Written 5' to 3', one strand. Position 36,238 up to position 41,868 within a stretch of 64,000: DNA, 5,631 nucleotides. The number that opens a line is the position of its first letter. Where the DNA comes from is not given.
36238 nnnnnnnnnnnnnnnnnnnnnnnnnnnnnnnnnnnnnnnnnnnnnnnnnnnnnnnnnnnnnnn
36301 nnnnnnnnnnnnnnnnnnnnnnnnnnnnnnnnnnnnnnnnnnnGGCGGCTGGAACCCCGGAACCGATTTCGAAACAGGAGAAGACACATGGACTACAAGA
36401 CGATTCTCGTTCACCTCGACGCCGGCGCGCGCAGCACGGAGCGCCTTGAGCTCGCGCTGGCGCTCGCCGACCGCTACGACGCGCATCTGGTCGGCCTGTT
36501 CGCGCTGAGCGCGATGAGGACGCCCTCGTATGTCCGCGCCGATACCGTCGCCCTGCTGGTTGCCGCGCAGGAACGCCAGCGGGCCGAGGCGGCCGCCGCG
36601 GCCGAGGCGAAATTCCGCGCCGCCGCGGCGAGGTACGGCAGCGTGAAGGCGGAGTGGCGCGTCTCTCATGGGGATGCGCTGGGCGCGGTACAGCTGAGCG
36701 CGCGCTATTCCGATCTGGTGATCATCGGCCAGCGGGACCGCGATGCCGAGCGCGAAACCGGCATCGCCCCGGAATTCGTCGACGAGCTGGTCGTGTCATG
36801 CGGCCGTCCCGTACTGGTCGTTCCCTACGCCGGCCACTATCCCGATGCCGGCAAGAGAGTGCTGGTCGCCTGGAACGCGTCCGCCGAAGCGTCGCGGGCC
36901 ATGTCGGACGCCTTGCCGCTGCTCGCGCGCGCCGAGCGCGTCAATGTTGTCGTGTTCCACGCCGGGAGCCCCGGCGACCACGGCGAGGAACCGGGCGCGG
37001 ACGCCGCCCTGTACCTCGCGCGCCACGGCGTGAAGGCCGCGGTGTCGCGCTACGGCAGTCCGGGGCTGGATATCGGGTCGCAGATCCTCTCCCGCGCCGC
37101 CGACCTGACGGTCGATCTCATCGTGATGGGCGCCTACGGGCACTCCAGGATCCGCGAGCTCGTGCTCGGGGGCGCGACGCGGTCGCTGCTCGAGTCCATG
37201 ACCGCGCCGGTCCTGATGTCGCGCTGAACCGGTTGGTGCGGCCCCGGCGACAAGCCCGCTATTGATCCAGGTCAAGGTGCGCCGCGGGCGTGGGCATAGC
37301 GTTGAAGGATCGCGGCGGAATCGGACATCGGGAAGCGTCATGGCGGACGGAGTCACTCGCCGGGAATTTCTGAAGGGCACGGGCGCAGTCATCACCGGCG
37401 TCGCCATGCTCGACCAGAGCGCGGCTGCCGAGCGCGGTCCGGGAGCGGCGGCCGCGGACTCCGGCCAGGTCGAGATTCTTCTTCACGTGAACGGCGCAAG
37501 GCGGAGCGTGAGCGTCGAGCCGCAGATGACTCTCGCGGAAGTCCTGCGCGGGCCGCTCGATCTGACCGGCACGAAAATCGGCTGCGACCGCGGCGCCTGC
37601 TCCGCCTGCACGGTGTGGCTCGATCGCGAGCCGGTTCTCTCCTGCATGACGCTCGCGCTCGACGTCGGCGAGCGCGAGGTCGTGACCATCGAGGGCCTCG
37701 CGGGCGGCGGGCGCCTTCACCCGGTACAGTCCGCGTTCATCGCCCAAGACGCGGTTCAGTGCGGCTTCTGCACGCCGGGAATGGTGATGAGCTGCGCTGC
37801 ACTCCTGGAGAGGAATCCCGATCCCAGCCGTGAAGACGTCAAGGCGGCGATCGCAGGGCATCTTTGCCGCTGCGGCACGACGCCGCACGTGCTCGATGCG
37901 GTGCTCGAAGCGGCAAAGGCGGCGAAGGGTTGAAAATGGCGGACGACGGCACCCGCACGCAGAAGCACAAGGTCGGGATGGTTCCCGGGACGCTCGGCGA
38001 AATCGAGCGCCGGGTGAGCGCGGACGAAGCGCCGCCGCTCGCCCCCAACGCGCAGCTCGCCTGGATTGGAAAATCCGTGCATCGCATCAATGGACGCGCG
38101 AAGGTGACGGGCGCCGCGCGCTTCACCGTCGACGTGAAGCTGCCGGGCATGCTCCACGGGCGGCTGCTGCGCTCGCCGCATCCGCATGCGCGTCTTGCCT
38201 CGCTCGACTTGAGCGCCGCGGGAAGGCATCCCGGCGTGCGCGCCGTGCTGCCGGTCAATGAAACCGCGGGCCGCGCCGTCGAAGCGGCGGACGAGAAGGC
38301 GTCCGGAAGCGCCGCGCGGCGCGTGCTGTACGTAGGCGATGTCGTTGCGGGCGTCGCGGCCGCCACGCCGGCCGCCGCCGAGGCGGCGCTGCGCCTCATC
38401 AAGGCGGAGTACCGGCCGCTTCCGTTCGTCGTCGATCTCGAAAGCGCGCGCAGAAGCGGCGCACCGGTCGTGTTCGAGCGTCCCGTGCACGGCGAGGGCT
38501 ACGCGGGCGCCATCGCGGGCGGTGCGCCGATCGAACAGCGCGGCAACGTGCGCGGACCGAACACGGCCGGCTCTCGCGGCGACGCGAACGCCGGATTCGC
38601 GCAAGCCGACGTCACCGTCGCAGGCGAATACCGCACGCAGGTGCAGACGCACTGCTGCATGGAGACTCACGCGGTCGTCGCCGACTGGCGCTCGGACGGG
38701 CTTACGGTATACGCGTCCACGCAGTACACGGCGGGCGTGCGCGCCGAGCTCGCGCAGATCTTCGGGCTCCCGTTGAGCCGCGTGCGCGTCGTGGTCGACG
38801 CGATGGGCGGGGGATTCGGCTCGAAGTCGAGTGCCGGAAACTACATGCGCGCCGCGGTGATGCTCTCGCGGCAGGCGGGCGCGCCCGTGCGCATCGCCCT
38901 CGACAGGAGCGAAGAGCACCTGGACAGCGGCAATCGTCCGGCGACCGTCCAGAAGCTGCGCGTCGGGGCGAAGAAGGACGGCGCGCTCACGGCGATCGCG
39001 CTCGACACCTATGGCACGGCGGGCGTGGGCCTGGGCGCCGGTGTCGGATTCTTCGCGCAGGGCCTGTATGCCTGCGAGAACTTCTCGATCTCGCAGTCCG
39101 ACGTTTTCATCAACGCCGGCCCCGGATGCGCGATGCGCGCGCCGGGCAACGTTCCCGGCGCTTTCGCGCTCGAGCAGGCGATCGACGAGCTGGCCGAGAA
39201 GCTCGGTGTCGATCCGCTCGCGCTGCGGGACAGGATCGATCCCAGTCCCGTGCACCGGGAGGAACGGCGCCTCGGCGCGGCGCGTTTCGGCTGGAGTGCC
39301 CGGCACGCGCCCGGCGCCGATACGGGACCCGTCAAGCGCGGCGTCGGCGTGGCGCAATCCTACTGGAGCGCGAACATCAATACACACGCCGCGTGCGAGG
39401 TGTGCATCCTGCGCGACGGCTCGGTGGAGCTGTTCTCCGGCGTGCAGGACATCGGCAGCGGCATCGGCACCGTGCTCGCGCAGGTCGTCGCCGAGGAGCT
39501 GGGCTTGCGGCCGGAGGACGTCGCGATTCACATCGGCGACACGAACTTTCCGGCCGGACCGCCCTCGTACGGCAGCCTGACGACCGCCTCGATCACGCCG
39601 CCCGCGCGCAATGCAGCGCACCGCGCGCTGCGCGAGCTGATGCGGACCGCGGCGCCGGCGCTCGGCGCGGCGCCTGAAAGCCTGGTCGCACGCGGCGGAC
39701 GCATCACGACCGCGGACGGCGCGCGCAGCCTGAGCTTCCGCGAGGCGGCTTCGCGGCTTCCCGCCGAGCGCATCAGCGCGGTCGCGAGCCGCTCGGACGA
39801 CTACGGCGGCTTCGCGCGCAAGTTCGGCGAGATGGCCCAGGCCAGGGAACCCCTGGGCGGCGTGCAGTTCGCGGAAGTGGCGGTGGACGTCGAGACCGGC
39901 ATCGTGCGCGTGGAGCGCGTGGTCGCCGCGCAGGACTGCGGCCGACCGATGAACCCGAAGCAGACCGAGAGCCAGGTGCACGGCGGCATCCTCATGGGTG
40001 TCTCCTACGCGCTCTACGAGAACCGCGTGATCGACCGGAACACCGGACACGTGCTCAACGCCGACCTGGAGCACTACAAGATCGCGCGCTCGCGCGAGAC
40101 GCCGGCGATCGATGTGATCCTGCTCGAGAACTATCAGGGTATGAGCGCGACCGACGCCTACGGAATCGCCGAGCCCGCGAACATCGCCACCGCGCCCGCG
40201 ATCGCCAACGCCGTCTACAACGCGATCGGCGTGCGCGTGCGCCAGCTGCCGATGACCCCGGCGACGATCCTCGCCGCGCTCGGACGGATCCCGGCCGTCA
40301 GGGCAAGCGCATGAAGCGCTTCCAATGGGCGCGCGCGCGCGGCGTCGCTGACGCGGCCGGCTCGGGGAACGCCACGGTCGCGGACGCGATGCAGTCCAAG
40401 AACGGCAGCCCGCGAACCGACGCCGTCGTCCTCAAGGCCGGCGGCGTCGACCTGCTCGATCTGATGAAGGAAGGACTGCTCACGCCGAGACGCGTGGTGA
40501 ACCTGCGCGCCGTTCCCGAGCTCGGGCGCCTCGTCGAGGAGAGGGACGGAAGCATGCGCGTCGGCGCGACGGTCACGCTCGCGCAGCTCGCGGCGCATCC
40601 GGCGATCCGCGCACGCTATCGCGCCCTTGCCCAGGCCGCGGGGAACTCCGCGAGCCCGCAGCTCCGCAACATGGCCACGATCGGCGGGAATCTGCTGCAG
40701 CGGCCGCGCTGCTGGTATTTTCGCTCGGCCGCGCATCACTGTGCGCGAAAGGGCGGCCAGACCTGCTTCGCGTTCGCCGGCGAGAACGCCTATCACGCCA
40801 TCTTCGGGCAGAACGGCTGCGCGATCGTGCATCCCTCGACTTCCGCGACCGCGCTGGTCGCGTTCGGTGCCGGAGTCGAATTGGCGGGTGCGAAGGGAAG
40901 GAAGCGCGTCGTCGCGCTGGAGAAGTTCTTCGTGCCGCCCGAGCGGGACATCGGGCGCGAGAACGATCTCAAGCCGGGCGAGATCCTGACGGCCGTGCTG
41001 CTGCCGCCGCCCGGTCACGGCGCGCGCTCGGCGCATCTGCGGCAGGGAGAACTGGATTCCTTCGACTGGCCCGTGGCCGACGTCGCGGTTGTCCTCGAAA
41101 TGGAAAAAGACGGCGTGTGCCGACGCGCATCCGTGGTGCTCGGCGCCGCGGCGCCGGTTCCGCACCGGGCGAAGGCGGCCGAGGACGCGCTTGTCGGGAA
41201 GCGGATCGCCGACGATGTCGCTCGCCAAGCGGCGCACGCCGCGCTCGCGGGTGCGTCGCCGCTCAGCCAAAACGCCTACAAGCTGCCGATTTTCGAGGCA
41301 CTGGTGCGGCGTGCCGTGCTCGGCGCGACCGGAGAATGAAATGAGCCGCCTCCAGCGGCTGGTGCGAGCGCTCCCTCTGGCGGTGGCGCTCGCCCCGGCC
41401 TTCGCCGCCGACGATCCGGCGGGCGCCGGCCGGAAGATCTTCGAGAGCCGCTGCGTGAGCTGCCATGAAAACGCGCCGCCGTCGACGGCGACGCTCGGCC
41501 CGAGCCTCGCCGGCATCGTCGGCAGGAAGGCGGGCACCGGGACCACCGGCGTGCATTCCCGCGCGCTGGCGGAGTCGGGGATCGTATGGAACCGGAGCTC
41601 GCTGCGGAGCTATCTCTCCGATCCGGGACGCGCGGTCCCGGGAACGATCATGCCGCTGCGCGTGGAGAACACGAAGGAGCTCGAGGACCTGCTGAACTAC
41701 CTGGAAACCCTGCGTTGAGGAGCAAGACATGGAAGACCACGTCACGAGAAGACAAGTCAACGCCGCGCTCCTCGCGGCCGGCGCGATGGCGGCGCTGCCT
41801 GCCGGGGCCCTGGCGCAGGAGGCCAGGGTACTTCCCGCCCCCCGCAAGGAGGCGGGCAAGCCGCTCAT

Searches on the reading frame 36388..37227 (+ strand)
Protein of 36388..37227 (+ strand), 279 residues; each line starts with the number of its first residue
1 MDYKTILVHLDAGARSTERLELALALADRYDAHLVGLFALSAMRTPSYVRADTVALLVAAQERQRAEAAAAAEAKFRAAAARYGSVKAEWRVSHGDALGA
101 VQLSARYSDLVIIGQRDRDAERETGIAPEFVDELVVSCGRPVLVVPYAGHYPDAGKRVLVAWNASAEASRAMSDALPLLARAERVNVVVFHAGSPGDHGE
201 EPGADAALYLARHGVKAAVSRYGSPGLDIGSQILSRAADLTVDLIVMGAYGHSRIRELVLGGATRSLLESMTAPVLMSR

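Call 17: search_protein_families(library=pfam, proteins=[window:36388-37227:+], max_evalue=0.001)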
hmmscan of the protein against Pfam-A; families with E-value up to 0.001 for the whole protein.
window:36388-37227:+ (279 aa): 1 family
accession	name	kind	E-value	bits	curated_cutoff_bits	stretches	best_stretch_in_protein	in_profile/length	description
PF00582.32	Usp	-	1.1e-16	62.1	24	2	3-146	2-141/141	Universal stress protein family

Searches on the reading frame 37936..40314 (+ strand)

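Call 17: search_protein_families(library=pfam, proteins=[window:37936-40314:+], max_evalue=0.001)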
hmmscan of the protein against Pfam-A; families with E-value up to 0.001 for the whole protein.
window:37936-40314:+ (792 aa): 3 families
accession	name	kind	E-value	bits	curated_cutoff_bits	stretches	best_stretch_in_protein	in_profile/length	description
PF02738.23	MoCoBD_1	-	3.7e-62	210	27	1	212-433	11-242/244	Molybdopterin cofactor-binding domain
PF20256.3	MoCoBD_2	-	2.5e-59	201.5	27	1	449-723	4-283/283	Molybdopterin cofactor-binding domain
PF01315.27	Ald_Xan_dh_C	-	5.8e-21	75.3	31.3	1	58-163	1-110/110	Aldehyde oxidase and xanthine dehydrogenase, a/b hammerhead domain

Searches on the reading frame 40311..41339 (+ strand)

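Call 17: search_protein_families(library=pfam, proteins=[window:40311-41339:+], max_evalue=0.001)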
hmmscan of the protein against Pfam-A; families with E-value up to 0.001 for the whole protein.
window:40311-41339:+ (342 aa): 2 families
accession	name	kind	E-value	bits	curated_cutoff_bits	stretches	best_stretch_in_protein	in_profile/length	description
PF00941.27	FAD_binding_5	-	1.1e-34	120.1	27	1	21-233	9-169/170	FAD binding domain in molybdopterin dehydrogenase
PF03450.22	CO_deh_flav_C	-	6e-13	49.2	25.5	1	251-337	11-100/102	CO dehydrogenase flavoprotein C-terminal domain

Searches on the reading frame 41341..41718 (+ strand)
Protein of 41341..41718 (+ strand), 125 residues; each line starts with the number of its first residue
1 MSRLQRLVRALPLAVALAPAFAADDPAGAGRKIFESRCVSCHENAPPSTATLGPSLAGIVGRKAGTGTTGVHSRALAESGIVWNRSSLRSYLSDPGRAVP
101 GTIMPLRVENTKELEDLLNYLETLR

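Call 17: search_protein_families(library=pfam, proteins=[window:41341-41718:+], max_evalue=0.001)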
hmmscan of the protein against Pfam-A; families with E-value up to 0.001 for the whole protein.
window:41341-41718:+ (125 aa): 2 families
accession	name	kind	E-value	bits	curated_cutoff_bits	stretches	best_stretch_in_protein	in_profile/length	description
PF00034.26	Cytochrom_C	-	1.2e-07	33.4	21.3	1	29-124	3-89/90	Cytochrome c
PF13442.11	Cytochrome_CBB3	-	0.00086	20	27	0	27-58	3-29/68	Cytochrome C oxidase, cbb3-type, subunit III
